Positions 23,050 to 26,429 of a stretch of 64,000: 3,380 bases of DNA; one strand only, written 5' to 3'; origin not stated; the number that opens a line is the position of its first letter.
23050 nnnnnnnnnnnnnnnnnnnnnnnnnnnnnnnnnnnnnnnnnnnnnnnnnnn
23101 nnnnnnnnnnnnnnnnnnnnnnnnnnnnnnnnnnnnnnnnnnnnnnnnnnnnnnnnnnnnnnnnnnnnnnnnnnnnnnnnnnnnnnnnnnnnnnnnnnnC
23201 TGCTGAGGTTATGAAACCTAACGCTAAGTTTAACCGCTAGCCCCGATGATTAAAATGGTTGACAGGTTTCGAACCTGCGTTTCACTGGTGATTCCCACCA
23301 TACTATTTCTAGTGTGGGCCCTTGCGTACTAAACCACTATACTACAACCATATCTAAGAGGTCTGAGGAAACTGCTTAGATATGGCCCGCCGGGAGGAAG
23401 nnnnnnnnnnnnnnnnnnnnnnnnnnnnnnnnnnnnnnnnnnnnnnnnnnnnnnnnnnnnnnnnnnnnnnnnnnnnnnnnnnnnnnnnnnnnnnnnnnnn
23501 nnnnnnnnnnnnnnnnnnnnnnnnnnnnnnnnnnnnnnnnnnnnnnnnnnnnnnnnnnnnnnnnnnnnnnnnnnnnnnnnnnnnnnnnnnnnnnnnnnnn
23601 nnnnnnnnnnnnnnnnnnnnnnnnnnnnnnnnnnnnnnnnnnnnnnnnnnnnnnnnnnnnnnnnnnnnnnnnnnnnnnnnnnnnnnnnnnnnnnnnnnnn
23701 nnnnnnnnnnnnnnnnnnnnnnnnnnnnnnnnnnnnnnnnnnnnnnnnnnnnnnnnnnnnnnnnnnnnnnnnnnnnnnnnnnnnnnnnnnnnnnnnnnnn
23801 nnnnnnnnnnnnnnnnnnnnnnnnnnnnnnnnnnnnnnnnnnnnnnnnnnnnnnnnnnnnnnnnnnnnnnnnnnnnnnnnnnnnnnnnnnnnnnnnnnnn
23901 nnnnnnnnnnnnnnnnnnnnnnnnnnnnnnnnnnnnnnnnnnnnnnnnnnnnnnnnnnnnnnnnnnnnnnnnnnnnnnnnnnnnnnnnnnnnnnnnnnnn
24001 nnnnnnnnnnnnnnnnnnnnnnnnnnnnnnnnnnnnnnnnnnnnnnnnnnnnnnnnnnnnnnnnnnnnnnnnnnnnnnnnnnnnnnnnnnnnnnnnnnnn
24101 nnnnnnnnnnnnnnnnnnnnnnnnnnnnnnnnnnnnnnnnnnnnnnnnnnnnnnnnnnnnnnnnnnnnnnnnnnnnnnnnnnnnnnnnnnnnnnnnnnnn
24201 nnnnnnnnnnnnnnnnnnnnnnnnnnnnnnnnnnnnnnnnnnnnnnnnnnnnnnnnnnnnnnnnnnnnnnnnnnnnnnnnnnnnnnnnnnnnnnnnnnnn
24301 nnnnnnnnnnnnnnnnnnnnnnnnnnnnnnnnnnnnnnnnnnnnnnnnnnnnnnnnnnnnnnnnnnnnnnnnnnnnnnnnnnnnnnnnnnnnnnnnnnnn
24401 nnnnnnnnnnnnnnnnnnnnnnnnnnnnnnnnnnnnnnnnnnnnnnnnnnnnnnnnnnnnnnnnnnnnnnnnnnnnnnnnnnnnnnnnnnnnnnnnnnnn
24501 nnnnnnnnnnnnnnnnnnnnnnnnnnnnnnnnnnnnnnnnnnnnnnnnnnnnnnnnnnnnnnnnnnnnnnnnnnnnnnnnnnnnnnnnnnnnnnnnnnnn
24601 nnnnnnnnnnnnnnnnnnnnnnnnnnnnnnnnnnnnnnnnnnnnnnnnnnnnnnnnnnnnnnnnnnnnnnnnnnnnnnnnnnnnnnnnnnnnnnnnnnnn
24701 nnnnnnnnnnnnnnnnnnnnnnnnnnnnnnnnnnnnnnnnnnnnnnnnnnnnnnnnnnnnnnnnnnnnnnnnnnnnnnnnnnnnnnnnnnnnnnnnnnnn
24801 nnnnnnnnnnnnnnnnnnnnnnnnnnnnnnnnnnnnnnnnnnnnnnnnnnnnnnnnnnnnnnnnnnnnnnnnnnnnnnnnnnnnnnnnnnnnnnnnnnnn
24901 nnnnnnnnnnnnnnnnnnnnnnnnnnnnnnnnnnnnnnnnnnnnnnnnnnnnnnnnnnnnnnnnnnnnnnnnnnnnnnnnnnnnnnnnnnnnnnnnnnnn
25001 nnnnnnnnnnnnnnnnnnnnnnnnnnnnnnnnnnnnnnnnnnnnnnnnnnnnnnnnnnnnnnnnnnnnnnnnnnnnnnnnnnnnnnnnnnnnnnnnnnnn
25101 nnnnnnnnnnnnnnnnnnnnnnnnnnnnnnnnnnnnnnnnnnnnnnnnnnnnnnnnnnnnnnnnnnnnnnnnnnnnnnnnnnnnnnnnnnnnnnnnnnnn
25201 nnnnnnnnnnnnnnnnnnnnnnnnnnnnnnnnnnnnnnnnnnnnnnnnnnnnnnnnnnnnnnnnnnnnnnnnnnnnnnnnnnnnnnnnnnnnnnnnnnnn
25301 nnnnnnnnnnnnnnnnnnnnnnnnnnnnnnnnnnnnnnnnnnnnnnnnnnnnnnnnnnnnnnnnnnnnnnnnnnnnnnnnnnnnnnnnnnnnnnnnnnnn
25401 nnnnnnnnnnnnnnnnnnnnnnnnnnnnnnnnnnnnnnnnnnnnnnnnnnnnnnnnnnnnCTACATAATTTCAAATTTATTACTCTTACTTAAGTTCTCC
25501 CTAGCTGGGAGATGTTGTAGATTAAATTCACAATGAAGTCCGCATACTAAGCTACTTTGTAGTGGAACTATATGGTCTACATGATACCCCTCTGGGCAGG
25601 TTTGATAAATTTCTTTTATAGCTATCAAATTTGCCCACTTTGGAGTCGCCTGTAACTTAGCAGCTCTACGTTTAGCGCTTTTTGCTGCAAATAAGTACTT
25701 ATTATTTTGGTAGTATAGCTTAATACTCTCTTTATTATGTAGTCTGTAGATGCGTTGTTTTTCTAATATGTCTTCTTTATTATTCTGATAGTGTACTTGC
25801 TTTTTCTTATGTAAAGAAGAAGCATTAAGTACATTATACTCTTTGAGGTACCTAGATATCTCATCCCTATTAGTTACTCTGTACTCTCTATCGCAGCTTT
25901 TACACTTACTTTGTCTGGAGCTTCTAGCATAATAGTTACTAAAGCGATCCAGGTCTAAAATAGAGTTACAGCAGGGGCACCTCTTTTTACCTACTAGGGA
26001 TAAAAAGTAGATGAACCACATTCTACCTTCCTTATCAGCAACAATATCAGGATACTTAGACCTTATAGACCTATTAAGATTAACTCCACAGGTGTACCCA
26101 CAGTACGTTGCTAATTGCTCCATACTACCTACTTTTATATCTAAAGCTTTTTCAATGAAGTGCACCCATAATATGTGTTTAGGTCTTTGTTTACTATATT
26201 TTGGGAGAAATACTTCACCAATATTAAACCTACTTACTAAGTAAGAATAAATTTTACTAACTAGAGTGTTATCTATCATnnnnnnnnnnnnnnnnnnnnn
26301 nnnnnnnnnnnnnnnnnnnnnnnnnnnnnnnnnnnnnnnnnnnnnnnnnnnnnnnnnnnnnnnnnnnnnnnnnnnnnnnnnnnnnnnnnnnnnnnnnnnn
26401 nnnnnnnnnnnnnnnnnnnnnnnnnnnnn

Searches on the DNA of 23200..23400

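Call 49: search_rna_families(source=window, start=23200, end=23400, threshold=evalue, max_evalue=0.01, show_alignments=2)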
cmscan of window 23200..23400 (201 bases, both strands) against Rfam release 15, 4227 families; matches with E-value up to 0.01: 1.
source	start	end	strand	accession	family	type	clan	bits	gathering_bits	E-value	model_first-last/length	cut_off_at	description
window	23254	23351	-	RF00005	tRNA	Gene; tRNA;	CL00001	40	29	1.7e-07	1-71/71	no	tRNA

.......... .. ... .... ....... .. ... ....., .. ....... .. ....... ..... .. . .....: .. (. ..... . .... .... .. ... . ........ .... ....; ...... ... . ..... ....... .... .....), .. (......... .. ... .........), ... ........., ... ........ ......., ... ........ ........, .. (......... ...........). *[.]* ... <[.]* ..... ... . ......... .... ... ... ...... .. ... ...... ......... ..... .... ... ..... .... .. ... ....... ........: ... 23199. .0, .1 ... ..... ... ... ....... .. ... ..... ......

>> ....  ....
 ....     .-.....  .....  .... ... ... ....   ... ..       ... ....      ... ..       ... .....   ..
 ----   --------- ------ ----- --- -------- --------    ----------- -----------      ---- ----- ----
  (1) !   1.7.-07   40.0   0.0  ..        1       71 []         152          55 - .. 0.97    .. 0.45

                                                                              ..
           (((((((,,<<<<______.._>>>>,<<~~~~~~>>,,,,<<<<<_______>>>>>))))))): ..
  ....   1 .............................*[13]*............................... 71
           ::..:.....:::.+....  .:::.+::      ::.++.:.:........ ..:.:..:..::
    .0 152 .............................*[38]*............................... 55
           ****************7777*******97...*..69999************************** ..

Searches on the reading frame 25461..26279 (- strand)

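Call 64: search_protein_families(library=pfam, proteins=[window:25461-26279:-], max_evalue=0.001)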
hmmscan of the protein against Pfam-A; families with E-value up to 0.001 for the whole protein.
window:25461-26279:- (272 aa): 0 families

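Call 93: search_protein_families(library=phrogs, proteins=[window:25461-26279:-], max_evalue=0.001)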
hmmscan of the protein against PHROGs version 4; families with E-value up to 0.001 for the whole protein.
window:25461-26279:- (272 aa): 3 families
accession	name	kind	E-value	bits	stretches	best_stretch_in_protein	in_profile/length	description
phrog_26577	-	unknown function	1.4e-18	68.3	1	199-267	30-105/119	-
phrog_1035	-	DNA, RNA and nucleotide metabolism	3.3e-16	61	1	97-270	62-215/271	endonuclease VII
phrog_2340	-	DNA, RNA and nucleotide metabolism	1.2e-07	33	1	98-247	8-153/171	endonuclease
